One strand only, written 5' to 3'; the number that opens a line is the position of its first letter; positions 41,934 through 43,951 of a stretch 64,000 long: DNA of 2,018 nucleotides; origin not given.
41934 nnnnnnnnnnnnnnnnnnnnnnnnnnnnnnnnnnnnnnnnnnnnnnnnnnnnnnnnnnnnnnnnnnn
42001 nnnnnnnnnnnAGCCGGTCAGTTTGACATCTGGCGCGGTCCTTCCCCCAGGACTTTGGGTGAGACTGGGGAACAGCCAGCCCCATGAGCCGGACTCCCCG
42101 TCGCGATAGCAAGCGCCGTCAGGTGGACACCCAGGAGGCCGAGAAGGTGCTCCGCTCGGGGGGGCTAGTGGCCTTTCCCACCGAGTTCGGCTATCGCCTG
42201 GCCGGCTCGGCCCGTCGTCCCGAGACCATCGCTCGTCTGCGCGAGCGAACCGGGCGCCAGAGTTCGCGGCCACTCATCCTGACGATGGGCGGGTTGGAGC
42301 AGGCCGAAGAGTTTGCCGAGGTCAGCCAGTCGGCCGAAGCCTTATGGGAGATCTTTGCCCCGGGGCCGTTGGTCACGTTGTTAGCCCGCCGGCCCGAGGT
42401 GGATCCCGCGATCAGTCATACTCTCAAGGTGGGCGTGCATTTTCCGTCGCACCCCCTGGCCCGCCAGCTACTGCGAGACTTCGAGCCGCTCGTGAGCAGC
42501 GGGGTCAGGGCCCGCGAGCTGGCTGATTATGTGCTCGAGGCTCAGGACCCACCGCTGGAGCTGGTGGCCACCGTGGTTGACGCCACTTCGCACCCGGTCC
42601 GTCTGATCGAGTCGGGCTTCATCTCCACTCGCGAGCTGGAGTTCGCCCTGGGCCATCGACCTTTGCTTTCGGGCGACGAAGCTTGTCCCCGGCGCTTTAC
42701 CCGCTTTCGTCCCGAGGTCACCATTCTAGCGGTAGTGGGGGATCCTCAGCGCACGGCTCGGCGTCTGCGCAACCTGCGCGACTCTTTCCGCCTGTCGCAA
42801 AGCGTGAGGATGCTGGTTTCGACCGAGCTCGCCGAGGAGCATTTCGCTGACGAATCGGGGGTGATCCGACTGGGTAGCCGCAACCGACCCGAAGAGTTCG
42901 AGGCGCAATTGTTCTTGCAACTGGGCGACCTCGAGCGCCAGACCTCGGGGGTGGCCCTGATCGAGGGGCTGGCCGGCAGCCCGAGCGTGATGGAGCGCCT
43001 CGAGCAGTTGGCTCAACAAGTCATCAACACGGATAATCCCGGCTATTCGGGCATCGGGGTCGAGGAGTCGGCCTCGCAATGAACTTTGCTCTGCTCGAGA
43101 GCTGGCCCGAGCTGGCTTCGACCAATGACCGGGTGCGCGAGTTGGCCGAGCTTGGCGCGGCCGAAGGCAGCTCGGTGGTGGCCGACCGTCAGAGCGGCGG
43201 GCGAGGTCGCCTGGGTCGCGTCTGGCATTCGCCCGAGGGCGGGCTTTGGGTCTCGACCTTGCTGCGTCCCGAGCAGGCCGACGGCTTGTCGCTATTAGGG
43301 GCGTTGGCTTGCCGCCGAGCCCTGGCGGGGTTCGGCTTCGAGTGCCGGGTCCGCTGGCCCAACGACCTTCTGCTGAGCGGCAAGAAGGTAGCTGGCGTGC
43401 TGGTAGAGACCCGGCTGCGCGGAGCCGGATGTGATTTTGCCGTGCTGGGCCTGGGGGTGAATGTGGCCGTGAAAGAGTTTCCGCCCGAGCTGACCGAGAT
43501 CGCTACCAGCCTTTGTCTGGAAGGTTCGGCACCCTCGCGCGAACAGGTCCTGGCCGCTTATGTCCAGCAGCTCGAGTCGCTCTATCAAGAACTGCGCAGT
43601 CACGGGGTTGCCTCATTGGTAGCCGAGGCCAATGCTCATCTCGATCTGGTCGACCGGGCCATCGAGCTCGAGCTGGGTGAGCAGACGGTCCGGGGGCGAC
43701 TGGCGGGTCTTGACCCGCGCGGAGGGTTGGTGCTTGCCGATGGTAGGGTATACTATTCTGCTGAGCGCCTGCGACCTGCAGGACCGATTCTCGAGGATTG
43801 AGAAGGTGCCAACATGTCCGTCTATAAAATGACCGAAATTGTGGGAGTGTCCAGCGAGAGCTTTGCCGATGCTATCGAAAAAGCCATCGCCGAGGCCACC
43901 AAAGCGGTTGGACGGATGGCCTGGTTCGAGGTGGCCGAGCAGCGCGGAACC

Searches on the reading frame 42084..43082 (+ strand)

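Call 63: search_protein_families(library=pfam, proteins=[window:42084-43082:+], max_evalue=0.001)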
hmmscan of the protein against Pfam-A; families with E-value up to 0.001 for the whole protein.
window:42084-43082:+ (332 aa): 1 family
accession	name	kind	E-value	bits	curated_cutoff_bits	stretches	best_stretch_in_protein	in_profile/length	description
PF01300.24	Sua5_yciO_yrdC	-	7.3e-28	97.7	25.1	1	21-139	1-123/178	Telomere recombination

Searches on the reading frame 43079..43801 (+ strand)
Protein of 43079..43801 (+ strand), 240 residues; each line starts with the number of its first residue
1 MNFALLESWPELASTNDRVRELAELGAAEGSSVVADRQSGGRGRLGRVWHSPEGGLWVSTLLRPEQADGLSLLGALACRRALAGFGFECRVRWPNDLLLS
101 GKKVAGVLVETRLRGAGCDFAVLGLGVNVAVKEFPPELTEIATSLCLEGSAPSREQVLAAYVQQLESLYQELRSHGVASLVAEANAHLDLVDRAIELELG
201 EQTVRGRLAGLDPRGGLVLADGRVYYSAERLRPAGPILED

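Call 64: search_protein_families(library=pfam, proteins=[window:43079-43801:+], max_evalue=0.001)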
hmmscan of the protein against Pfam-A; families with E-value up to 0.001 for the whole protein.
window:43079-43801:+ (240 aa): 2 families
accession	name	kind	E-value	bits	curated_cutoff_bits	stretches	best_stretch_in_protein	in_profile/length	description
PF03099.24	BPL_LplA_LipB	-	1.4e-22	80.5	21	1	14-128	7-133/133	Biotin/lipoate A/B protein ligase family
PF02237.23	BPL_C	-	0.00093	19.5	21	0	193-226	4-40/48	Biotin protein ligase C terminal domain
